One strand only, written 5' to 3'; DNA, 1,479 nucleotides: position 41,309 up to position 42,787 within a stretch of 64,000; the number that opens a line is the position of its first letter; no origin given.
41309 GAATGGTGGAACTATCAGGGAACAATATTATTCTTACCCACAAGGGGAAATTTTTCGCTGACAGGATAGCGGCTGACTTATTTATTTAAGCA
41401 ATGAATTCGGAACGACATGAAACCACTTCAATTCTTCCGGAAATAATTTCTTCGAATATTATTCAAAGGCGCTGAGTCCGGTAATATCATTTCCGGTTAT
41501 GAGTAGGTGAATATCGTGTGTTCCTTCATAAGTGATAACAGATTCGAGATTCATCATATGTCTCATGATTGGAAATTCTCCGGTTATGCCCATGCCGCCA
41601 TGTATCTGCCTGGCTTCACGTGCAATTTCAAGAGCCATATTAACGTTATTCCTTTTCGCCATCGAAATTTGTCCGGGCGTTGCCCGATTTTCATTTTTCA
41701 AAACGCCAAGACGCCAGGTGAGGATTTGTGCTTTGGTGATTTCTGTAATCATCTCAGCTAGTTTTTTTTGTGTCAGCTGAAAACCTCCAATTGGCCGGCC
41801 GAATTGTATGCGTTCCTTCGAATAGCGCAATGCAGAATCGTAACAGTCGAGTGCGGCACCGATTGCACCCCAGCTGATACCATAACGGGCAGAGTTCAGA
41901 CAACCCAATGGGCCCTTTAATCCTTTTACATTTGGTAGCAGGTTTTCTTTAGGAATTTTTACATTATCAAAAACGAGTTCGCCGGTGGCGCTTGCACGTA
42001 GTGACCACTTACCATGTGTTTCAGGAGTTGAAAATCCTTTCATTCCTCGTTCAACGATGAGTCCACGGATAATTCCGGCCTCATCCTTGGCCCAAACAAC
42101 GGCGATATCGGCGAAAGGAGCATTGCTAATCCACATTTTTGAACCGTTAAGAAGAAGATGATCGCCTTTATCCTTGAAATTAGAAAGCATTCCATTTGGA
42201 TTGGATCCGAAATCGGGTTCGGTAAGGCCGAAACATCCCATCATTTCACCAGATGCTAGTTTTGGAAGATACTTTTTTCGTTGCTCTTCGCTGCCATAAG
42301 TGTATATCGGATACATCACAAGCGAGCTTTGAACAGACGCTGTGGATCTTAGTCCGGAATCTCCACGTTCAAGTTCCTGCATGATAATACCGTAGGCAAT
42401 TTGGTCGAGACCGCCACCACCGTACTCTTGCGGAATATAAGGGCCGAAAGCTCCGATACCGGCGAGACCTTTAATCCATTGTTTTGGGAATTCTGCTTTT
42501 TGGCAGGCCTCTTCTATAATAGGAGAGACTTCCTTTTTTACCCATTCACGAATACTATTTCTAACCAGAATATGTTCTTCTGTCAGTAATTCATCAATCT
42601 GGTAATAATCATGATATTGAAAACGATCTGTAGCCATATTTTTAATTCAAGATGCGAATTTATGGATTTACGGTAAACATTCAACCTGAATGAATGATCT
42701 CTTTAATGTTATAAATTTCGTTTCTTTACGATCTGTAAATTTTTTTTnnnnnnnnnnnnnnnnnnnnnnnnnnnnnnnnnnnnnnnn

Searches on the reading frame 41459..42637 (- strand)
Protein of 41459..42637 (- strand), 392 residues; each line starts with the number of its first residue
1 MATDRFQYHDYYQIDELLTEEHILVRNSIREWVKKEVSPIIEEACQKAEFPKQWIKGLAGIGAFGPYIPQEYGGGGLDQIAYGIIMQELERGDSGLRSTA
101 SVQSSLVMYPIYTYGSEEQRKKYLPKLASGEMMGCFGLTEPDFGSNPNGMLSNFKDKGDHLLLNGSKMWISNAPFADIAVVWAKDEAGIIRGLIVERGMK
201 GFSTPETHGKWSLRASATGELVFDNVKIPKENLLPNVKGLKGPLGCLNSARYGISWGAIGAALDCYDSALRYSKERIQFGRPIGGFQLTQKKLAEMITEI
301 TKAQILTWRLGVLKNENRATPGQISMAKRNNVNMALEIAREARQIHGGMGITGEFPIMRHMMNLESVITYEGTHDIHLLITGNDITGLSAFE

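Call 43: search_protein_families(library=pfam, proteins=[window:41459-42637:-], max_evalue=0.00001)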
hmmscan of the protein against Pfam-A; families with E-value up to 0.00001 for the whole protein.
window:41459-42637:- (392 aa): 4 families
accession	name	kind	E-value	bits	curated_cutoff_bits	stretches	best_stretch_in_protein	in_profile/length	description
PF02771.21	Acyl-CoA_dh_N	-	3.8e-37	127.6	22.9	1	19-131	1-113/113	Acyl-CoA dehydrogenase, N-terminal domain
PF00441.29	Acyl-CoA_dh_1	-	7.9e-33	114.2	22.4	1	238-382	2-146/150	Acyl-CoA dehydrogenase, C-terminal domain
PF02770.24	Acyl-CoA_dh_M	-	1.9e-20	73.2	33.3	1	135-226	1-97/97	Acyl-CoA dehydrogenase, middle domain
PF08028.16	Acyl-CoA_dh_2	-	3.2e-08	34.4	22.7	1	253-370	2-129/134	Acyl-CoA dehydrogenase, C-terminal domain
